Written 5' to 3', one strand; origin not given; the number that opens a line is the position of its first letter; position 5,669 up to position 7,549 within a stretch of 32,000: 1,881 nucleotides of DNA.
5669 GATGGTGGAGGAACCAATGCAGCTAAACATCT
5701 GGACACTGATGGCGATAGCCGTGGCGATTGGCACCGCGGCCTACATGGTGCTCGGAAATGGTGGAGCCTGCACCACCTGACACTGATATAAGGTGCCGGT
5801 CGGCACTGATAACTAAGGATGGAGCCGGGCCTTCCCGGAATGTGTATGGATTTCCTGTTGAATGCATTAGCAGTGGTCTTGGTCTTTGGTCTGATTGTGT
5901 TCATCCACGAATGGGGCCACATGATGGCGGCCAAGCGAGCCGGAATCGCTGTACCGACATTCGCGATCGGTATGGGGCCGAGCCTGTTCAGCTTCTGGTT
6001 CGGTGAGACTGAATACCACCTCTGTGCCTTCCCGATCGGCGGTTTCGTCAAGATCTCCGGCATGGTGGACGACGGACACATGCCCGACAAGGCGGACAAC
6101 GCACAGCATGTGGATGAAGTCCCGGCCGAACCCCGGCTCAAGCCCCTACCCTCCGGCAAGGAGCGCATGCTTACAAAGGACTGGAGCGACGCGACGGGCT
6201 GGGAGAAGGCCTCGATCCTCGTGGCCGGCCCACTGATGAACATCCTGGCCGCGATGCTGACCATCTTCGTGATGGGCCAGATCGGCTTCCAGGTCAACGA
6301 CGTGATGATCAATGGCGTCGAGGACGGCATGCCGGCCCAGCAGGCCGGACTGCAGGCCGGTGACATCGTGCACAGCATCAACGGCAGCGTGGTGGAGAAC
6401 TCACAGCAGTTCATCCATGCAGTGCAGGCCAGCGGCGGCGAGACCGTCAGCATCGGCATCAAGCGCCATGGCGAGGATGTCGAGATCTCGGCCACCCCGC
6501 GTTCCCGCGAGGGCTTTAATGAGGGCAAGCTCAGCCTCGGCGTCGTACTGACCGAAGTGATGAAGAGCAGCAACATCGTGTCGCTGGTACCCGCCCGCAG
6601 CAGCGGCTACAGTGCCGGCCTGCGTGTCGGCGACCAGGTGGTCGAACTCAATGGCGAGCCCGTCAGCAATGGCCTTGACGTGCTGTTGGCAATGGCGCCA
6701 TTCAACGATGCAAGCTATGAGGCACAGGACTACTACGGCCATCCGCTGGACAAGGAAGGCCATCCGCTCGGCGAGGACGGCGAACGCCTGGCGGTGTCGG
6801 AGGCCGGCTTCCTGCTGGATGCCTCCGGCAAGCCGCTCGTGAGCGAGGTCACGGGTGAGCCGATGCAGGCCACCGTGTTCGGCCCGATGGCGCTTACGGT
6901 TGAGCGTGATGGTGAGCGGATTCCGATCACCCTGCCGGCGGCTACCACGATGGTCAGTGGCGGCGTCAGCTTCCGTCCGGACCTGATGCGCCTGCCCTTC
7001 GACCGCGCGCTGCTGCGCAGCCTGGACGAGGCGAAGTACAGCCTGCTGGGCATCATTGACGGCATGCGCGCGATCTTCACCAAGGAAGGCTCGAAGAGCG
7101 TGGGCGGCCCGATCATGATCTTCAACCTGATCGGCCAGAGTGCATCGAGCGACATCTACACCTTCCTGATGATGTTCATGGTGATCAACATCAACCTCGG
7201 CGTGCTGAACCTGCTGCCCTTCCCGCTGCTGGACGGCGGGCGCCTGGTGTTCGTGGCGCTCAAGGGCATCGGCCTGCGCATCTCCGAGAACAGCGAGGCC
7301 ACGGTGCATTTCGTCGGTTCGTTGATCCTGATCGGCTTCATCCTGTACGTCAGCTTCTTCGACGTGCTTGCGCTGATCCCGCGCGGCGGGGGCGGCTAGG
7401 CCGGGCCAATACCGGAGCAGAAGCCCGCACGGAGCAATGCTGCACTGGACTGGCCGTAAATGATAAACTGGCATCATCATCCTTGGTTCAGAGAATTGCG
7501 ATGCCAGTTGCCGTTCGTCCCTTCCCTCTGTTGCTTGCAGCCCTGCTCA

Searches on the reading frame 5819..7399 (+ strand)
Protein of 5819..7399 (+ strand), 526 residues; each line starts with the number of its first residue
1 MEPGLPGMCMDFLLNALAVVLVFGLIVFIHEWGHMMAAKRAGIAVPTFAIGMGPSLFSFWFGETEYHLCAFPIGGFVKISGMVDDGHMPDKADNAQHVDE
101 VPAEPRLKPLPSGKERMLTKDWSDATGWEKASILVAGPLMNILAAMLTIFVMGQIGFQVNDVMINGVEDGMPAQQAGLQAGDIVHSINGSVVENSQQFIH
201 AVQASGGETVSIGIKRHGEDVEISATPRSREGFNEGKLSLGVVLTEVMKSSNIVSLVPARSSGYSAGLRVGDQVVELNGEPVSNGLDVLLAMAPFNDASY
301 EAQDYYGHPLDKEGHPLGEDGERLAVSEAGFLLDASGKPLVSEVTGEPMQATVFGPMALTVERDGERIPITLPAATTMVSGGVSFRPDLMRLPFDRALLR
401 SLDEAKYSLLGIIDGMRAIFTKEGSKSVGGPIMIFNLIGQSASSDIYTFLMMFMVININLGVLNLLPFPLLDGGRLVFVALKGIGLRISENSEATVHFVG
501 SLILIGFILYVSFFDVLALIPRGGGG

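Call 16: find_encoding_contigs(protein=window:5819-7399:+, flank=10000, max_places=10)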
Protein window:5819-7399:+ (526 aa): no gene with exactly this product is on record in the collection.

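Call 17: find_homologous_proteins(query=window:5846-7399:+, max_evalue=1e-20)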
Query window:5846-7399:+ (517 aa): 1589 proteins with E <= 1e-20 among 8000 candidates; the best 120 are listed.
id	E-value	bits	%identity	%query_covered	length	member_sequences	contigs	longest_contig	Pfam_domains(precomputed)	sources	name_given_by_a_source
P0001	0.0e+0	1128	99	100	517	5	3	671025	PF17820.8,PF00595.30,PF13180.13,PF02163.29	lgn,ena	-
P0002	1.0e-266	904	78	100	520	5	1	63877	PF17820.8,PF00595.30,PF13180.13,PF02163.29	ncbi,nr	ncbi:site-2 protease family protein [bacterium]|nr:site-2 protease family protein [bacterium]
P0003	2.1e-261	886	77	100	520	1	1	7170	PF17820.8,PF00595.30,PF13180.13,PF02163.29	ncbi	-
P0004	1.2e-254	864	73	99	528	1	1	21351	PF17820.8,PF00595.30,PF13180.13,PF02163.29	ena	-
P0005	4.9e-244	829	71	100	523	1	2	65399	PF17820.8,PF00595.30,PF13180.13,PF02163.29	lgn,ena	-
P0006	3.1e-243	826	71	100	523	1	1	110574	PF17820.8,PF00595.30,PF13180.13,PF02163.29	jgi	jgi:regulator of sigma E protease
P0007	9.1e-239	811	69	100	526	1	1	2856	PF17820.8,PF00595.30,PF13180.13,PF02163.29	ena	-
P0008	2.1e-121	424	45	99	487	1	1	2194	PF14685.15,PF17820.8,PF00595.30,PF13180.13,PF02163.29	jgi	jgi:regulator of sigma E protease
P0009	1.1e-118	415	42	98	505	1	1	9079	PF14685.15,PF17820.8,PF00595.30,PF13180.13,PF02163.29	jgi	jgi:regulator of sigma E protease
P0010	4.9e-117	410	45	99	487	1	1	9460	PF17820.8,PF00595.30,PF13180.13,PF02163.29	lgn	-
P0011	1.5e-115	405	45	98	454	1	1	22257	PF14685.15,PF17820.8,PF00595.30,PF13180.13,PF02163.29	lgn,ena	-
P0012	7.1e-115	403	44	98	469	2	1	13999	PF17820.8,PF00595.30,PF13180.13,PF02163.29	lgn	-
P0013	2.0e-114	401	43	99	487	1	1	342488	PF04495.21,PF17820.8,PF00595.30,PF13180.13,PF02163.29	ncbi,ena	-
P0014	2.9e-114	401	40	98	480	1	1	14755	PF14685.15,PF17820.8,PF00595.30,PF13180.13,PF02163.29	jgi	jgi:regulator of sigma E protease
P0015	3.0e-113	397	44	98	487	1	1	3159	PF14685.15,PF17820.8,PF00595.30,PF13180.13,PF02163.29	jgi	jgi:regulator of sigma E protease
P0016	7.3e-113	396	40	98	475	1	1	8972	PF14685.15,PF17820.8,PF00595.30,PF13180.13,PF02163.29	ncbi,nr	ncbi:MAG: RIP metalloprotease [bacterium]|nr:RIP metalloprotease [bacterium]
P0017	1.5e-112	395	44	97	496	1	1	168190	PF17820.8,PF00595.30,PF13180.13,PF02163.29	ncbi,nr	ncbi:site-2 protease family protein [bacterium]|nr:site-2 protease family protein [bacterium]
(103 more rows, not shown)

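Call 18: find_encoding_contigs(protein=P0001, flank=10000, max_places=3)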
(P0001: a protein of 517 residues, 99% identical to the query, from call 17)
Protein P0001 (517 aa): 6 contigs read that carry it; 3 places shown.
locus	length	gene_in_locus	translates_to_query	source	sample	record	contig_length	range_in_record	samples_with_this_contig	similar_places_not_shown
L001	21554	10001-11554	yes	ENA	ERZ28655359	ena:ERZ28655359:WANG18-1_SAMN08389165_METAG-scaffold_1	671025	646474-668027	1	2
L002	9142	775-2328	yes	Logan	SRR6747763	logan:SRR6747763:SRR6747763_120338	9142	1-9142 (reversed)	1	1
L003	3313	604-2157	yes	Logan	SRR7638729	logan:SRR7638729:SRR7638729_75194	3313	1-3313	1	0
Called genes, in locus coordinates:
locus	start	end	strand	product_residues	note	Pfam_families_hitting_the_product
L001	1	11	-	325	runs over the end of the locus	PF18914:DUF5666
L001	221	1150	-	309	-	PF03279:Lip_A_acyltrans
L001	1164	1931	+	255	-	PF02517:Rce1-like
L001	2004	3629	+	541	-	-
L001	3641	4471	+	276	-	PF14537:Cytochrom_c3_2 (faint), PF22113:Mtrc-MtrF_II-IV_dom (faint), PF14522:Cytochrome_C7 (faint), PF09699:Paired_CXXCH_1 (faint)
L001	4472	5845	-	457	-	-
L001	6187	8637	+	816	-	-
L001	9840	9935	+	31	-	-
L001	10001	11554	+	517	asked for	PF02163:Peptidase_M50, PF00595:PDZ (faint), PF13180:PDZ_2, PF17820:PDZ_6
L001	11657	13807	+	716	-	PF00801:PKD, PF18911:PKD_4, PF16323:DUF4959 (faint), PF00801:PKD (weak), PF18911:PKD_4 (weak), PF22352:K319L-like_PKD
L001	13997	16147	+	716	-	PF00801:PKD, PF18911:PKD_4, PF22352:K319L-like_PKD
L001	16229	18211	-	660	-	PF18911:PKD_4 (weak)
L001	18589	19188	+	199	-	PF02469:Fasciclin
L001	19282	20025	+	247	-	PF00072:Response_reg, PF00486:Trans_reg_C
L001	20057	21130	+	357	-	PF00989:PAS, PF13188:PAS_8 (weak), PF13426:PAS_9, PF08447:PAS_3, PF08448:PAS_4, PF00512:HisKA, PF02518:HATPase_c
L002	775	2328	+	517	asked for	PF02163:Peptidase_M50, PF00595:PDZ (faint), PF13180:PDZ_2, PF17820:PDZ_6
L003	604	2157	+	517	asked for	PF02163:Peptidase_M50, PF00595:PDZ (faint), PF13180:PDZ_2, PF17820:PDZ_6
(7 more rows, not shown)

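Call 19: find_encoding_contigs(protein=P0002, flank=10000, max_places=2)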
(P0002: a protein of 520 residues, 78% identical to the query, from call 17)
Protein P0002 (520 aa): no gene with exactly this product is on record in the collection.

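Call 20: find_encoding_contigs(protein=P0004, flank=10000, max_places=2)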
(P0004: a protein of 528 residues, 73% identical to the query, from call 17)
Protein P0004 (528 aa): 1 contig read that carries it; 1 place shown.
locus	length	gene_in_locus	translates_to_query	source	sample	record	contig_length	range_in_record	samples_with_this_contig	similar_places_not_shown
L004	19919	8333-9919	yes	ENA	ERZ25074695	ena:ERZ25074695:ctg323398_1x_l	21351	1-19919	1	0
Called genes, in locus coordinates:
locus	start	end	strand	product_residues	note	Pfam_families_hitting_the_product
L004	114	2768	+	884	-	PF01411:tRNA-synt_2c, PF07973:tRNA_SAD, PF02272:DHHA1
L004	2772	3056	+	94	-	PF07045:DUF1330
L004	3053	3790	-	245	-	PF00005:ABC_tran, PF13304:AAA_21 (faint)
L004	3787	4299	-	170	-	PF02405:MlaE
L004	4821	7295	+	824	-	-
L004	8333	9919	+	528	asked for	PF02163:Peptidase_M50, PF00595:PDZ (faint), PF13180:PDZ_2, PF17820:PDZ_6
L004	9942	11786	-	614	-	PF00801:PKD (weak), PF18911:PKD_4, PF22352:K319L-like_PKD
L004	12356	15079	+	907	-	PF02743:dCache_1, PF22309:HK-GC-Chemotax_sensor, PF08447:PAS_3, PF00512:HisKA, PF02518:HATPase_c, PF00072:Response_reg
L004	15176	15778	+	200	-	PF02469:Fasciclin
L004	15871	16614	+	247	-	PF00072:Response_reg, PF00486:Trans_reg_C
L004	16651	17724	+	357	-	PF00989:PAS, PF13188:PAS_8 (faint), PF13426:PAS_9, PF08447:PAS_3 (faint), PF08448:PAS_4, PF13581:HATPase_c_2 (faint), PF00512:HisKA, PF02518:HATPase_c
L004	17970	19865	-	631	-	PF13304:AAA_21 (weak)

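Call 21: find_encoding_contigs(protein=P0005, flank=10000, max_places=2)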
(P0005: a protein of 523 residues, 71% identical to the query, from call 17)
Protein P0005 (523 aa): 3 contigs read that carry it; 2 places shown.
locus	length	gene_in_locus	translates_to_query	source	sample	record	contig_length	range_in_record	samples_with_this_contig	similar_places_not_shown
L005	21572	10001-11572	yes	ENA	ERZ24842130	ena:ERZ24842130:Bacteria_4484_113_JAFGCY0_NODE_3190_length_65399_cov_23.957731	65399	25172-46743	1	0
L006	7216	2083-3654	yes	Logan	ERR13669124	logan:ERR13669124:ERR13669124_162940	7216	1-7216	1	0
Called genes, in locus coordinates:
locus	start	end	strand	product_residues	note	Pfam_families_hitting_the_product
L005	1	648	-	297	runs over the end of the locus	PF03279:Lip_A_acyltrans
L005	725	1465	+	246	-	PF02517:Rce1-like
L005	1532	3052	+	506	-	-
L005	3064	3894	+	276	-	PF14522:Cytochrome_C7 (faint), PF14537:Cytochrom_c3_2 (faint), PF02335:Cytochrom_C552 (faint), PF09699:Paired_CXXCH_1 (faint)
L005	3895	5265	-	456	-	PF13365:Trypsin_2 (weak)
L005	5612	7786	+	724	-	PF05960:DUF885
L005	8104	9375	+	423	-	PF07291:MauE (weak)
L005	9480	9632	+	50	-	-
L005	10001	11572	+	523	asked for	PF02163:Peptidase_M50, PF00595:PDZ (weak), PF13180:PDZ_2, PF17820:PDZ_6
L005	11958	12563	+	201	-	PF02469:Fasciclin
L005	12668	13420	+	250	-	PF00072:Response_reg, PF00486:Trans_reg_C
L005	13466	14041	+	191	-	PF06736:TMEM175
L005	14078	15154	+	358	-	PF00989:PAS, PF13188:PAS_8 (weak), PF13426:PAS_9, PF08447:PAS_3, PF08448:PAS_4, PF00512:HisKA, PF02518:HATPase_c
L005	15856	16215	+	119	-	PF00072:Response_reg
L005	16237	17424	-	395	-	PF00005:ABC_tran, PF13304:AAA_21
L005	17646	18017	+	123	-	PF02021:UPF0102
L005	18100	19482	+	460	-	-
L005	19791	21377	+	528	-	-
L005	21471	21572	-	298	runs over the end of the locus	-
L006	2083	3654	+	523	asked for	PF02163:Peptidase_M50, PF00595:PDZ (weak), PF13180:PDZ_2, PF17820:PDZ_6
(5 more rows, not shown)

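Call 22: find_encoding_contigs(protein=P0006, flank=10000, max_places=2)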
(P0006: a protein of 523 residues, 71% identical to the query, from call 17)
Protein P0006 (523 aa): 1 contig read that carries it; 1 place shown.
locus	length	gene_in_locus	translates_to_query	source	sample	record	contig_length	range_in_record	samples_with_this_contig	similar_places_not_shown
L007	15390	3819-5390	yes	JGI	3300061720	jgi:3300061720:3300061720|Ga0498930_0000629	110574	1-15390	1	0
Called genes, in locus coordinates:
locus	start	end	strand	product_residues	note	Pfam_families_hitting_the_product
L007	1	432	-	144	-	?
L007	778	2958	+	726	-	PF05960:DUF885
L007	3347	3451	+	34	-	-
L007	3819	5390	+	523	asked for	PF02163:Peptidase_M50, PF00595:PDZ (weak), PF13180:PDZ_2, PF17820:PDZ_6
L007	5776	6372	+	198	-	PF02469:Fasciclin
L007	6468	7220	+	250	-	PF00072:Response_reg, PF00486:Trans_reg_C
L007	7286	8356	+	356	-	PF00989:PAS, PF13426:PAS_9, PF08448:PAS_4, PF00512:HisKA, PF02518:HATPase_c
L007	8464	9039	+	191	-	PF06736:TMEM175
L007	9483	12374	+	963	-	PF02743:dCache_1 (weak), PF13426:PAS_9 (faint), PF22309:HK-GC-Chemotax_sensor, PF00989:PAS (weak), PF08447:PAS_3, PF00512:HisKA, PF02518:HATPase_c, PF00072:Response_reg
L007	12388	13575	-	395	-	PF00005:ABC_tran, PF13304:AAA_21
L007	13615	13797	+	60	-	-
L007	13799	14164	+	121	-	PF02021:UPF0102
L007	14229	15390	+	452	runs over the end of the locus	-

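Call 36: find_encoding_contigs(protein=P0013, flank=6000, max_places=1)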
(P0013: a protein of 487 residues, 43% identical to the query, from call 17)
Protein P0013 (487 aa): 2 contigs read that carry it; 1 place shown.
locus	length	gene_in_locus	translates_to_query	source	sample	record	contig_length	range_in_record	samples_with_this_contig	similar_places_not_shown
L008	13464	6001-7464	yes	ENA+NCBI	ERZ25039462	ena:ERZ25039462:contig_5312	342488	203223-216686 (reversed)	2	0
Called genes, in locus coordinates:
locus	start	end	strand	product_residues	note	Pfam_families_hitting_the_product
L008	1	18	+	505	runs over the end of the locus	-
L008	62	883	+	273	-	PF13367:PrsW-protease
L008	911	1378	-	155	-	PF00355:Rieske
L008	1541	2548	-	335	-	PF03462:PCRF, PF00472:RF-1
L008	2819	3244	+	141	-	PF02082:Rrf2, PF03444:WHD_HrcA (weak)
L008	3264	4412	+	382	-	PF05343:Peptidase_M42, PF01546:Peptidase_M20, PF02127:Peptidase_M18 (faint)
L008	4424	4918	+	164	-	PF03652:RuvX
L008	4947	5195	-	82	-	-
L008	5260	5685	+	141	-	-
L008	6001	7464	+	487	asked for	PF02163:Peptidase_M50, PF00595:PDZ (faint), PF04495:GRASP55_65 (weak), PF13180:PDZ_2, PF17820:PDZ_6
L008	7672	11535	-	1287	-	PF02465:FliD_N, PF07196:Flagellin_IN (weak), PF07195:FliD_C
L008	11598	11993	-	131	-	PF03646:FlaG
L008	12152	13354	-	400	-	PF00089:Trypsin, PF13365:Trypsin_2, PF13180:PDZ_2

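Call 37: find_encoding_contigs(protein=P0017, flank=6000, max_places=1)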
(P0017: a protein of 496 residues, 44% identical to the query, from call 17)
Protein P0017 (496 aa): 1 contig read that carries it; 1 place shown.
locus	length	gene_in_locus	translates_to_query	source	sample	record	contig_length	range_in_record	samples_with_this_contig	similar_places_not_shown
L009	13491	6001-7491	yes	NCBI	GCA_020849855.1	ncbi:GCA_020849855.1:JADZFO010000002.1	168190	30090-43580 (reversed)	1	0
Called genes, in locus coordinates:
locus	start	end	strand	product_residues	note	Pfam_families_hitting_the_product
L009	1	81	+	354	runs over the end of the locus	PF01210:NAD_Gly3P_dh_N, PF07479:NAD_Gly3P_dh_C, PF20618:GPD_NAD_C_bact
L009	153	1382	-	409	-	PF13365:Trypsin_2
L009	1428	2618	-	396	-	PF13365:Trypsin_2, PF10459:Peptidase_S46 (weak), PF00089:Trypsin (weak), PF13180:PDZ_2, PF17820:PDZ_6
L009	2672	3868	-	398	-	PF13365:Trypsin_2, PF17820:PDZ_6 (faint)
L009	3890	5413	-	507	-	PF00587:tRNA-synt_2b, PF03129:HGTP_anticodon, PF09180:ProRS-C_1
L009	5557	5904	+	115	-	-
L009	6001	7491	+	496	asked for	PF02163:Peptidase_M50, PF00595:PDZ (weak), PF13180:PDZ_2, PF17820:PDZ_6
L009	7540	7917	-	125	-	PF00903:Glyoxalase, PF12681:Glyoxalase_2 (faint)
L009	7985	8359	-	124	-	-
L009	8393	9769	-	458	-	PF00999:Na_H_Exchanger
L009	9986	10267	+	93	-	PF24034:DUF7343 (weak), PF01022:HTH_5, PF12802:MarR_2 (weak), PF12840:HTH_20, PF13412:HTH_24, PF01047:MarR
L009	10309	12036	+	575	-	PF00999:Na_H_Exchanger, PF02254:TrkA_N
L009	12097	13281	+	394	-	-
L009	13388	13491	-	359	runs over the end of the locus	PF17210:SdrD_B (faint), PF13620:CarboxypepD_reg, PF13715:CarbopepD_reg_2 (weak), PF22904:NOMO1-like_2nd (faint)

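Call 38: find_encoding_contigs(protein=P0014, flank=6000, max_places=1)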
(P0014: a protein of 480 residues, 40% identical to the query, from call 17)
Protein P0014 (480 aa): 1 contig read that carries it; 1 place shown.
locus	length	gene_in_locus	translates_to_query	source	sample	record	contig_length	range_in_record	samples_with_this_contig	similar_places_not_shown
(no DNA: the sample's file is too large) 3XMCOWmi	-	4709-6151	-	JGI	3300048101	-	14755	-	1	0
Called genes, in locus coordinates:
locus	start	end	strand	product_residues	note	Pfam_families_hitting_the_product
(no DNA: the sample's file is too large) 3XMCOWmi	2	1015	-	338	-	?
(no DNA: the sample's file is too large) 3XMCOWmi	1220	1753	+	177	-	PF00578:AhpC-TSA, PF08534:Redoxin, PF00085:Thioredoxin (weak), PF13098:Thioredoxin_2 (weak), PF13905:Thioredoxin_8, PF13911:AhpC-TSA_2 (faint)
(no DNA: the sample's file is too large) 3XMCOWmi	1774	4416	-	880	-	PF00801:PKD (faint), PF18911:PKD_4 (weak)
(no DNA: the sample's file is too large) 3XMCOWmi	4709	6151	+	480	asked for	PF02163:Peptidase_M50, PF00595:PDZ (weak), PF13180:PDZ_2, PF14685:PDZ_Tricorn (faint), PF17820:PDZ_6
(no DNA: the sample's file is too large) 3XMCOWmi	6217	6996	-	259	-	PF13085:Fer2_3, PF12838:Fer4_7 (faint), PF13187:Fer4_9 (faint), PF13237:Fer4_10 (faint), PF13183:Fer4_8, PF13534:Fer4_17 (weak)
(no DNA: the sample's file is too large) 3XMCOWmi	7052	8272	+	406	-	-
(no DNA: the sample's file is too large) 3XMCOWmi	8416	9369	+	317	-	PF02562:PhoH, PF13604:AAA_30, PF13245:AAA_19 (weak)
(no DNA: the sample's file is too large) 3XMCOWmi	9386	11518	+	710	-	PF07697:7TMR-HDED, PF07698:7TM-7TMR_HD, PF01966:HD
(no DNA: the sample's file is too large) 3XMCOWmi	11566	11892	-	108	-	PF05635:23S_rRNA_IVP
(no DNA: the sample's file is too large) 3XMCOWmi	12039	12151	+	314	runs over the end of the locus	PF01545:Cation_efflux, PF16916:ZT_dimer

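Call 61: find_encoding_contigs(protein=P0011, flank=4000, max_places=1)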
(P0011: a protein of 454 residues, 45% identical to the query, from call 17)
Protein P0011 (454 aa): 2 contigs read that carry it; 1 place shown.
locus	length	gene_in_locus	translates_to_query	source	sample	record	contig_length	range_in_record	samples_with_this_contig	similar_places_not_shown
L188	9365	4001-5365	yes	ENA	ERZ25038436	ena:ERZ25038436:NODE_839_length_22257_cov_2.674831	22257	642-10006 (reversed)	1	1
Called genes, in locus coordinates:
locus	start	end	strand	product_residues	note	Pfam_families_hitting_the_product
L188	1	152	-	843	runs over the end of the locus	PF00756:Esterase (weak), PF20434:BD-FAE (faint), PF00326:Peptidase_S9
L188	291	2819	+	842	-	-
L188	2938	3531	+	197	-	PF05163:DinB (faint), PF12867:DinB_2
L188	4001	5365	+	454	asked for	PF02163:Peptidase_M50, PF00595:PDZ (faint), PF13180:PDZ_2, PF14685:PDZ_Tricorn (faint), PF17820:PDZ_6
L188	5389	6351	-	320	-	PF02899:Phage_int_SAM_1, PF00589:Phage_integrase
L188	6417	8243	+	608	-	PF13517:FG-GAP_3 (faint)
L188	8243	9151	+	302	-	-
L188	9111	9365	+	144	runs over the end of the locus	-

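Call 62: find_encoding_contigs(protein=P0012, flank=4000, max_places=1)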
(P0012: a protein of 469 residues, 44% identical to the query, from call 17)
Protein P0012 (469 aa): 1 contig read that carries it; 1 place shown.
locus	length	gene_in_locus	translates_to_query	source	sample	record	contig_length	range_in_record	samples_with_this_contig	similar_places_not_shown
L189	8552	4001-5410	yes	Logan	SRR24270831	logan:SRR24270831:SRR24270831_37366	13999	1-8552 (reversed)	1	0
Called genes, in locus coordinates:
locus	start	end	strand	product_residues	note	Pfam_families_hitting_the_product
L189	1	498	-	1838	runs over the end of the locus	PF07719:TPR_2 (faint), PF12895:ANAPC3 (faint), PF00515:TPR_1 (faint)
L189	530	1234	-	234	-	-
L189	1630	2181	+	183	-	-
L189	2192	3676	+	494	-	PF08269:dCache_2, PF17200:sCache_2, PF17201:Cache_3-Cache_2, PF00672:HAMP, PF13487:HD_5, PF01966:HD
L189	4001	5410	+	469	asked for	PF02163:Peptidase_M50, PF00595:PDZ (weak), PF13180:PDZ_2, PF17820:PDZ_6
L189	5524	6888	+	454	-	-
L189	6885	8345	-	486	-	PF00999:Na_H_Exchanger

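Call 63: find_encoding_contigs(protein=P0016, flank=4000, max_places=1)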
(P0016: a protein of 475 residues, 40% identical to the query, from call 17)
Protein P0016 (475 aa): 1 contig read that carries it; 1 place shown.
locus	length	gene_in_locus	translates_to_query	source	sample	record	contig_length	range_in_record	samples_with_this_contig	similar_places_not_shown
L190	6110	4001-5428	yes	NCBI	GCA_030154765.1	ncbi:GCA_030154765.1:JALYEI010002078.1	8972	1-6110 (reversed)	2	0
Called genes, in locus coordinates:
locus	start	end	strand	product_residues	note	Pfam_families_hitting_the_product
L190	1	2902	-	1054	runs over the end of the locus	PF05228:CHASE4, PF00512:HisKA, PF02518:HATPase_c, PF00072:Response_reg, PF01627:Hpt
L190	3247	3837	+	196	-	-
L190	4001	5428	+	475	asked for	PF02163:Peptidase_M50, PF00595:PDZ (faint), PF13180:PDZ_2, PF14685:PDZ_Tricorn (faint), PF17820:PDZ_6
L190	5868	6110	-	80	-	?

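Call 75: search_protein_families(library=pfam, max_evalue=0.01, proteins=[L005:8104-9375:+, L008:5260-5685:+, L008:4947-5195:-])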
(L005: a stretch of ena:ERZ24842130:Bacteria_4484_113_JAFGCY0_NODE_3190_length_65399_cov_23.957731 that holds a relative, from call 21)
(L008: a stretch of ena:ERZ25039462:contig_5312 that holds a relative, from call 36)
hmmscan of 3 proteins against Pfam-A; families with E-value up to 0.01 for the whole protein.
L005:8104-9375:+ (423 aa): 2 families
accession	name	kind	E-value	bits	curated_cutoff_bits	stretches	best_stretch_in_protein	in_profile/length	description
PF07291.16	MauE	-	7.2e-06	26.8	27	1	144-232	3-83/128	Methylamine utilisation protein MauE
PF07681.17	DoxX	-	0.00039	21.4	23.6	1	147-232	3-80/85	DoxX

L008:5260-5685:+ (141 aa): 1 family
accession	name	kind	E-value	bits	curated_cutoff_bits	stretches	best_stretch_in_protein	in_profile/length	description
PF24414.1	DUF7547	-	0.0023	18.4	27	1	21-135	29-150/209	Family of unknown function (DUF7547)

L008:4947-5195:- (82 aa): 0 families
